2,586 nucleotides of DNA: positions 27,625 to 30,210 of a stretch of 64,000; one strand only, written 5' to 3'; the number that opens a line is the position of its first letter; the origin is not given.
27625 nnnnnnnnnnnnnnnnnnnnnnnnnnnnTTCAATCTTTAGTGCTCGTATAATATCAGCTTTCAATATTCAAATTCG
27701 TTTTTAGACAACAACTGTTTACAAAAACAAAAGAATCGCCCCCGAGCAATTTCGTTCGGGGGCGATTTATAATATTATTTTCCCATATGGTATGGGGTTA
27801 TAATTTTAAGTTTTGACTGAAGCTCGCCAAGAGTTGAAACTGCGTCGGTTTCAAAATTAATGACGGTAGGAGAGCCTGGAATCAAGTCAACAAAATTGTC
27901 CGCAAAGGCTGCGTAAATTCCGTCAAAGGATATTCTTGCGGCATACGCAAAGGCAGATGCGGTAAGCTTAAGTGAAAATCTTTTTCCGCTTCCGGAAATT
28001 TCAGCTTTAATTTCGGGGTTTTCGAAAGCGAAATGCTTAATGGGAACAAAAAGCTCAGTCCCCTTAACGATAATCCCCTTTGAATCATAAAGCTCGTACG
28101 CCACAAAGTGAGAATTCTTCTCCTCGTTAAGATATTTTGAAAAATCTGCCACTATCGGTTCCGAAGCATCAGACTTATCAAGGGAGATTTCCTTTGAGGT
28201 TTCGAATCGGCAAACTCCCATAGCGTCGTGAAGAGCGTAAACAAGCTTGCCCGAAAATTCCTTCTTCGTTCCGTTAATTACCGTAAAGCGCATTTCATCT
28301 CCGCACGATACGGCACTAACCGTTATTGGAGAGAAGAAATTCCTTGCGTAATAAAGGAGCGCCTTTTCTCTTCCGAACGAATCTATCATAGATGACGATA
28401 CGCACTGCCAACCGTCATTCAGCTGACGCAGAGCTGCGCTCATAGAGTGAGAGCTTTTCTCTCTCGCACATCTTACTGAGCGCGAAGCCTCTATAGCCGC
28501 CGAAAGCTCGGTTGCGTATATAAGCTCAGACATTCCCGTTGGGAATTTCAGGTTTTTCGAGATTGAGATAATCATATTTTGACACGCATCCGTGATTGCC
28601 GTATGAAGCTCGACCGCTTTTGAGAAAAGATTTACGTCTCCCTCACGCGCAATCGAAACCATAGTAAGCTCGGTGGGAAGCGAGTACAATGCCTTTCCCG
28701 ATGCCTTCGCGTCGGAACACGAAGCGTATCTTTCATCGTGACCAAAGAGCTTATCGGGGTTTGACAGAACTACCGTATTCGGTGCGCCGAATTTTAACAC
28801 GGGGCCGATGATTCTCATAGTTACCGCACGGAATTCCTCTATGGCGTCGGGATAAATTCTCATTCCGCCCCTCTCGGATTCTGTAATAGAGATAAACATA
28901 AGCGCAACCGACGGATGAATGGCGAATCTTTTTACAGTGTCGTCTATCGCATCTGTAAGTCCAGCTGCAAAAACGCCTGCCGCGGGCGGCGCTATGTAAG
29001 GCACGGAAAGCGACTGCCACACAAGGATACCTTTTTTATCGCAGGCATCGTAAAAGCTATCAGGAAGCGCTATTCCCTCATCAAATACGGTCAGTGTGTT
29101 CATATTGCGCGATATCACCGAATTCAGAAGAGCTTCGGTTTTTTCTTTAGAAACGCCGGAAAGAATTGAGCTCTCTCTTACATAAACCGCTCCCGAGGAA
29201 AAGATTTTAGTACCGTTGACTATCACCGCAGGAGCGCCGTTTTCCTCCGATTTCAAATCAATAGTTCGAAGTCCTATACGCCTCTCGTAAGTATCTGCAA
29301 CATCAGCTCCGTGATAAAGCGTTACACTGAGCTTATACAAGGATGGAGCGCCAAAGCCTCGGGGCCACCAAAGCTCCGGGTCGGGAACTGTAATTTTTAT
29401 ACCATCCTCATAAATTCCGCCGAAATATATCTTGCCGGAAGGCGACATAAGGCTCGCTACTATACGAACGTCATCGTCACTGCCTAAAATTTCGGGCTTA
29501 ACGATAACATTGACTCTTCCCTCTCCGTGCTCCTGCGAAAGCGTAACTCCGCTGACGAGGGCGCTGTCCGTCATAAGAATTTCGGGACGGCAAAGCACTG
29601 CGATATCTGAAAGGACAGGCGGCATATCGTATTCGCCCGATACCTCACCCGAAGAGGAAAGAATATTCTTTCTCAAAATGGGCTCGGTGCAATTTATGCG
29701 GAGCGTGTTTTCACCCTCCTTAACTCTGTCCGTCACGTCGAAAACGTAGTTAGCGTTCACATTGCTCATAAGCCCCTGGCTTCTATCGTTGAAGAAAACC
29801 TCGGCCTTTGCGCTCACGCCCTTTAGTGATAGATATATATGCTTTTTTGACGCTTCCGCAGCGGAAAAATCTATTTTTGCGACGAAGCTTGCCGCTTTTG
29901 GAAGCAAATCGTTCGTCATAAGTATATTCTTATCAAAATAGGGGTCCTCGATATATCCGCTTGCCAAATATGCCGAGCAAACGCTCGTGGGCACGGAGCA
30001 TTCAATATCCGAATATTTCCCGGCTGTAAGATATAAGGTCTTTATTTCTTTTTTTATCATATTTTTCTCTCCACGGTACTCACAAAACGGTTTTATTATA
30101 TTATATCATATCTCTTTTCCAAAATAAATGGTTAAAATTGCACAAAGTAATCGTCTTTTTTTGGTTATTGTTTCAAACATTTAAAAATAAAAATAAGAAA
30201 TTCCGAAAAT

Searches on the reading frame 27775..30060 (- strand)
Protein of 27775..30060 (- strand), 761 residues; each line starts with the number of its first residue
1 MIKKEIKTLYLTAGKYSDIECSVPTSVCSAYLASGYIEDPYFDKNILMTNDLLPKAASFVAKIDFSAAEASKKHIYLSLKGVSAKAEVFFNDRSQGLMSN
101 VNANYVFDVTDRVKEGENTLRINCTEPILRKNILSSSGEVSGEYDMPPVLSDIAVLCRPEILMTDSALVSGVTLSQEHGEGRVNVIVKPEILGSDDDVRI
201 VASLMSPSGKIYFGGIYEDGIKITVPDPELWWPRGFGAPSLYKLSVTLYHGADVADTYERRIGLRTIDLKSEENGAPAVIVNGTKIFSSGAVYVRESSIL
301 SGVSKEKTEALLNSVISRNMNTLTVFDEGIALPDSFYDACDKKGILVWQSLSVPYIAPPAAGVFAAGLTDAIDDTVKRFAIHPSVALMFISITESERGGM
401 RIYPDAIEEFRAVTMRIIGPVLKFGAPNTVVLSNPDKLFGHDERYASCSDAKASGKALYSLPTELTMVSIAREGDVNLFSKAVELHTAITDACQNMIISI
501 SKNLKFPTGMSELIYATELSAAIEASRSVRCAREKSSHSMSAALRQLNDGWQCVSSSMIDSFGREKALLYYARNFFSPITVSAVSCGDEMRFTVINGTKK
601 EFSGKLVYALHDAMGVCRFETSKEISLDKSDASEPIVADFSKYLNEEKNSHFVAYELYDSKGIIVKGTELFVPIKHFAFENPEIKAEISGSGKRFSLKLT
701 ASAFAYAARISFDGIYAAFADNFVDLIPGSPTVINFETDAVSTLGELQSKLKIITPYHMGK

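Call 22: search_protein_families(library=pfam, proteins=[window:27775-30060:-], max_evalue=0.001)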
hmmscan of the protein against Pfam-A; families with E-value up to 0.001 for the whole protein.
window:27775-30060:- (761 aa): 5 families
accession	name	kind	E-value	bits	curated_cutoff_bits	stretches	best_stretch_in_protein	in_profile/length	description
PF22666.2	Glyco_hydro_2_N2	-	2.4e-17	64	27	1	19-133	12-126/167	Glycosyl hydrolase 2 galactose-binding domain-like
PF17753.7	Ig_mannosidase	-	5e-13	49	22.6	1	679-757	1-79/81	Ig-fold domain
PF00703.27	Glyco_hydro_2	-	2.4e-10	41.6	23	1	217-265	68-109/109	Glycosyl hydrolases family 2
PF17786.7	Mannosidase_ig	-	2e-07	31.9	23.4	1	590-676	3-91/91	Mannosidase Ig/CBM-like domain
PF02837.24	Glyco_hydro_2_N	-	0.0004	20.8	28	0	71-122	80-131/169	Glycosyl hydrolases family 2, sugar binding domain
